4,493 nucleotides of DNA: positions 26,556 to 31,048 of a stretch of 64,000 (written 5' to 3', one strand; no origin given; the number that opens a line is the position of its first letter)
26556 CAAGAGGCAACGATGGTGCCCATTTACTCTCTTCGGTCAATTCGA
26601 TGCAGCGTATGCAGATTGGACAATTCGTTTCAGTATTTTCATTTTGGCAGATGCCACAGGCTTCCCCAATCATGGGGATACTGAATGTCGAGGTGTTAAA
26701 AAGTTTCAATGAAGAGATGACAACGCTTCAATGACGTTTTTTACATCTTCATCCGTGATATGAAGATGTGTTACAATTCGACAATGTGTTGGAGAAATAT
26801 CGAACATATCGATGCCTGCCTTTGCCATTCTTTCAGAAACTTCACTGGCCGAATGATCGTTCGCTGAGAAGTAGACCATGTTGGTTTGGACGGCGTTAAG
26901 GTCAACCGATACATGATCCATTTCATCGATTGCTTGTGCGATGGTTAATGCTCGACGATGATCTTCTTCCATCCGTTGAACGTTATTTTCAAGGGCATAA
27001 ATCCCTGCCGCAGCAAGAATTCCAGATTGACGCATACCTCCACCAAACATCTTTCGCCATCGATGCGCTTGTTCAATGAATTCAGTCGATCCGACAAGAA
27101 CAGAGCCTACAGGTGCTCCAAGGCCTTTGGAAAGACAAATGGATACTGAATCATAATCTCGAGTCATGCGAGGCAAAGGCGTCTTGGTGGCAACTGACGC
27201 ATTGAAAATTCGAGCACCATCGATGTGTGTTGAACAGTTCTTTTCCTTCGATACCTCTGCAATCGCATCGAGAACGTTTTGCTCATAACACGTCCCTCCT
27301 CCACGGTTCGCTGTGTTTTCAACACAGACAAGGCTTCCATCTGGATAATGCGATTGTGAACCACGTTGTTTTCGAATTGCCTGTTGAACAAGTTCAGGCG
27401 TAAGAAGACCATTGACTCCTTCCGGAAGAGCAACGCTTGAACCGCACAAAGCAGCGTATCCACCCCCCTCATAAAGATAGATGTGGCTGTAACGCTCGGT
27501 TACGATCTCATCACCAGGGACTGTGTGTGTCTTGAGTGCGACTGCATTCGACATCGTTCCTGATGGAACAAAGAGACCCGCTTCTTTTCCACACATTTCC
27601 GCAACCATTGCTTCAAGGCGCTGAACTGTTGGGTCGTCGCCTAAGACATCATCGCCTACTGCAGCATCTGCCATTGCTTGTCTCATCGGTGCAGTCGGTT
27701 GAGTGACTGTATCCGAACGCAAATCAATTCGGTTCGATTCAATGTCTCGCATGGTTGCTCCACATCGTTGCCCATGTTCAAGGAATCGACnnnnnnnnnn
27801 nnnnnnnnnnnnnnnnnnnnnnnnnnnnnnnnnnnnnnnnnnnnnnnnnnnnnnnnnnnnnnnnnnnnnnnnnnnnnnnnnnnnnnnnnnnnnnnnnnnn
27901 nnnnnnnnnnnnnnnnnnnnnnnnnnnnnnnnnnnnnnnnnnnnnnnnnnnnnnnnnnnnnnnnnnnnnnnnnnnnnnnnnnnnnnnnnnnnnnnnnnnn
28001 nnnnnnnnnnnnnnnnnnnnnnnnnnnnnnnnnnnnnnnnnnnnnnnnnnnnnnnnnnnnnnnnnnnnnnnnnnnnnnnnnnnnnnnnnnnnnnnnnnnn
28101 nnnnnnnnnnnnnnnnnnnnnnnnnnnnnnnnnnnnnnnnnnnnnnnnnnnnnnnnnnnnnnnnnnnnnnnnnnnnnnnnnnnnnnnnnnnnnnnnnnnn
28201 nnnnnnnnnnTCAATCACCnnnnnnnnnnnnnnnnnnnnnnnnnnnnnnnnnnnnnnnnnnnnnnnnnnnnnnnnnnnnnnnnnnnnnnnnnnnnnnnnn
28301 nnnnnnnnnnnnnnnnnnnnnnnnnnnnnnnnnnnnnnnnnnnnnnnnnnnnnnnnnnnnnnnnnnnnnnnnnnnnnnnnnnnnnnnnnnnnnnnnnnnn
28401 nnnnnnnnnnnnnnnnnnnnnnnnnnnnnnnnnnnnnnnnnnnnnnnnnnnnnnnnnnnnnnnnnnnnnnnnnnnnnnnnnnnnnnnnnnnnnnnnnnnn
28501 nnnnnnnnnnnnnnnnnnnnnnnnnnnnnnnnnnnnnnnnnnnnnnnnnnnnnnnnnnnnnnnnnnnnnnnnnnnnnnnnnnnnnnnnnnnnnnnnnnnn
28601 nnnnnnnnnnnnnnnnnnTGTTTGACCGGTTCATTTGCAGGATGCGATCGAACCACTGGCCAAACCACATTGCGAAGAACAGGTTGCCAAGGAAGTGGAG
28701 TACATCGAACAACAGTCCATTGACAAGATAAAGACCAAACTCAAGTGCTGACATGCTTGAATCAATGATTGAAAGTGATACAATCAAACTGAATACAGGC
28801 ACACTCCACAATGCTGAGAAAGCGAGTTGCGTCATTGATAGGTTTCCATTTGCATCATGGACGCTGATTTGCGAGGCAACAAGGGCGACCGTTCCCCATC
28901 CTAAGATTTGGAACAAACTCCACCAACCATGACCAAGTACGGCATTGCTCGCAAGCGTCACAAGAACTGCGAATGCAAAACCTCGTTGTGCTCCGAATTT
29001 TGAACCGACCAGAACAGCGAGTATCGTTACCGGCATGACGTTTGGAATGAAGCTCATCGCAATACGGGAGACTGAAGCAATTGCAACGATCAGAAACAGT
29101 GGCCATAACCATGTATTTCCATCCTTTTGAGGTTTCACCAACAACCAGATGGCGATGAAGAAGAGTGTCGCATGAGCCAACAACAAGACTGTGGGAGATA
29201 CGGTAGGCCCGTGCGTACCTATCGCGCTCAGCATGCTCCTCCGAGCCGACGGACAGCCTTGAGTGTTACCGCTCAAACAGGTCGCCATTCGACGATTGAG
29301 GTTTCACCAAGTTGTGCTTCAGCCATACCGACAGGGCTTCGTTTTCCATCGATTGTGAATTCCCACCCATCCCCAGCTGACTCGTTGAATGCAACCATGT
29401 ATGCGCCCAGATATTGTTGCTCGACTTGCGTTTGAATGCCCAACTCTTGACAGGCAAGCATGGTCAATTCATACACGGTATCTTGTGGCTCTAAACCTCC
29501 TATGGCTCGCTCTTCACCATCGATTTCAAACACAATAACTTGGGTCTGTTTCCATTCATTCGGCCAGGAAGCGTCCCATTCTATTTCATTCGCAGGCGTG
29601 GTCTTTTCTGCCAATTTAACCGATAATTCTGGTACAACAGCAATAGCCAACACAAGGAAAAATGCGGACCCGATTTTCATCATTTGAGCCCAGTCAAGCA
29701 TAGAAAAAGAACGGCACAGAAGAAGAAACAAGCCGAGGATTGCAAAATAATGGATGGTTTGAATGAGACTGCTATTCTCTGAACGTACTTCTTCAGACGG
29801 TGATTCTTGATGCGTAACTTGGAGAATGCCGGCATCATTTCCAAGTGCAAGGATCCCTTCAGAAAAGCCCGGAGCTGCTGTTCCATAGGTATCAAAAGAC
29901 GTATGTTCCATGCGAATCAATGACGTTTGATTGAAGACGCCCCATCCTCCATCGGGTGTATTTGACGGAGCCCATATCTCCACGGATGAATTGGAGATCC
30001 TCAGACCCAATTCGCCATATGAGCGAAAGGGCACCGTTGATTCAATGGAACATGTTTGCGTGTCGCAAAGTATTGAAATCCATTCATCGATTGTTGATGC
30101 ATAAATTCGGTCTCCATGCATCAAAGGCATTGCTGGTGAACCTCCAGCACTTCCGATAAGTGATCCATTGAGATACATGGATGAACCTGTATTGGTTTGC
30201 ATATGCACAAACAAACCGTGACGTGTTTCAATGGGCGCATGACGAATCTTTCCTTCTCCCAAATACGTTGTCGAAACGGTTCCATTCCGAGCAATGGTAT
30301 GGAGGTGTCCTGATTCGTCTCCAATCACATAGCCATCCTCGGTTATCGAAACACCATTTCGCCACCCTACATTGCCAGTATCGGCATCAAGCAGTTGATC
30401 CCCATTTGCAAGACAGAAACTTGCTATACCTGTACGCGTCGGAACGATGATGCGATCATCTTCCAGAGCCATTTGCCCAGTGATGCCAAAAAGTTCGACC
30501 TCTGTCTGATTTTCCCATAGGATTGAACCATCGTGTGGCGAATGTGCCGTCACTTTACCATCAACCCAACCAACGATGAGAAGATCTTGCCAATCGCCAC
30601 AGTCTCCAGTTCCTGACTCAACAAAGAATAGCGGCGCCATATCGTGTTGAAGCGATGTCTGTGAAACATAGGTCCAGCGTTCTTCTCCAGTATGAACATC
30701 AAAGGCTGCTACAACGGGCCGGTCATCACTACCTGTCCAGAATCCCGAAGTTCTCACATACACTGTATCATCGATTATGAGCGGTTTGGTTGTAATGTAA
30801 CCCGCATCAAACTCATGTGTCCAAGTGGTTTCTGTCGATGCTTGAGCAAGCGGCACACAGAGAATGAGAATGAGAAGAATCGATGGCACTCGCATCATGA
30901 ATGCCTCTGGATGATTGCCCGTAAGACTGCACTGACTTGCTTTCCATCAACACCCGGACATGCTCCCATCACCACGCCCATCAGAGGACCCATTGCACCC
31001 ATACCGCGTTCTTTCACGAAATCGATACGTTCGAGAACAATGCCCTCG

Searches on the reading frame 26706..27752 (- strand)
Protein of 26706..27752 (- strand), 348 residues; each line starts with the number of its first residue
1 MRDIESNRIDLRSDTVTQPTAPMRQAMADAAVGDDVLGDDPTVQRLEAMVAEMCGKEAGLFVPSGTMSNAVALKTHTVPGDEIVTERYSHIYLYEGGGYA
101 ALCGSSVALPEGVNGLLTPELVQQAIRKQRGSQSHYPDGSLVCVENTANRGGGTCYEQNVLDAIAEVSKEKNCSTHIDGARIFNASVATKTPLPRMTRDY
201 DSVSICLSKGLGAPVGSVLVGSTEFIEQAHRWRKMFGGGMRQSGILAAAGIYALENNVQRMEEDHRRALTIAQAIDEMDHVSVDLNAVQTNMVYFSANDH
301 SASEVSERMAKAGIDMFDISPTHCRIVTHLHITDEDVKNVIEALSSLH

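Call 61: search_protein_families(library=pfam, proteins=[window:26706-27752:-], max_evalue=0.00001)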
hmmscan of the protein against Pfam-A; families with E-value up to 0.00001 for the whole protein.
window:26706-27752:- (348 aa): 2 families
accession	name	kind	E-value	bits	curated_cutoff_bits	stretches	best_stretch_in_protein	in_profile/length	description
PF01212.27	Beta_elim_lyase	-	3.1e-101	338.9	27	1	10-297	1-287/288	Beta-eliminating lyase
PF01041.23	DegT_DnrJ_EryC1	-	8.3e-06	25.7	19.8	0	28-90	11-74/360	DegT/DnrJ/EryC1/StrS aminotransferase family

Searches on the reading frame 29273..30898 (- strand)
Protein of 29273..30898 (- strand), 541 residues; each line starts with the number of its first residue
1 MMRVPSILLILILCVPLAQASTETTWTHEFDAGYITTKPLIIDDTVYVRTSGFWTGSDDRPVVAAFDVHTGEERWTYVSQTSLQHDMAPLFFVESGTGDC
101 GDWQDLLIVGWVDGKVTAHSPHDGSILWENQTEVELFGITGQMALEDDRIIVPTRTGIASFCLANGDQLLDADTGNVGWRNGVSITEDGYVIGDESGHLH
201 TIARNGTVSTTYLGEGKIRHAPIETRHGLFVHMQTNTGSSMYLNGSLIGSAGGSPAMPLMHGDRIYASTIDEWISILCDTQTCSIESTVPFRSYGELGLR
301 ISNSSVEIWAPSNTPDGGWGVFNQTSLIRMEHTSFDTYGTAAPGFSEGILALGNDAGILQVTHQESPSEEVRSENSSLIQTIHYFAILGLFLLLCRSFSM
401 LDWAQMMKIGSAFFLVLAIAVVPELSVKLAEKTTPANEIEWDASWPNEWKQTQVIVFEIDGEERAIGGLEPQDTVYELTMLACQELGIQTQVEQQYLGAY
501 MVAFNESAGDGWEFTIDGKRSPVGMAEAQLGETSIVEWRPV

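Call 61: search_protein_families(library=pfam, proteins=[window:29273-30898:-], max_evalue=0.00001)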
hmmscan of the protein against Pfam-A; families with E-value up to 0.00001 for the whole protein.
window:29273-30898:- (541 aa): 2 families
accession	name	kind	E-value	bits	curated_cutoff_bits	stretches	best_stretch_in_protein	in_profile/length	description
PF13360.13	PQQ_2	-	1.8e-12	47.9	27.6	1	20-204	51-224/233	Outer membrane protein assembly factor BamB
PF13570.13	Beta-prop_ACSF4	-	2.3e-06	27.7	133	1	20-236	79-280/329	Beta-alanine-activating enzyme, beta-propeller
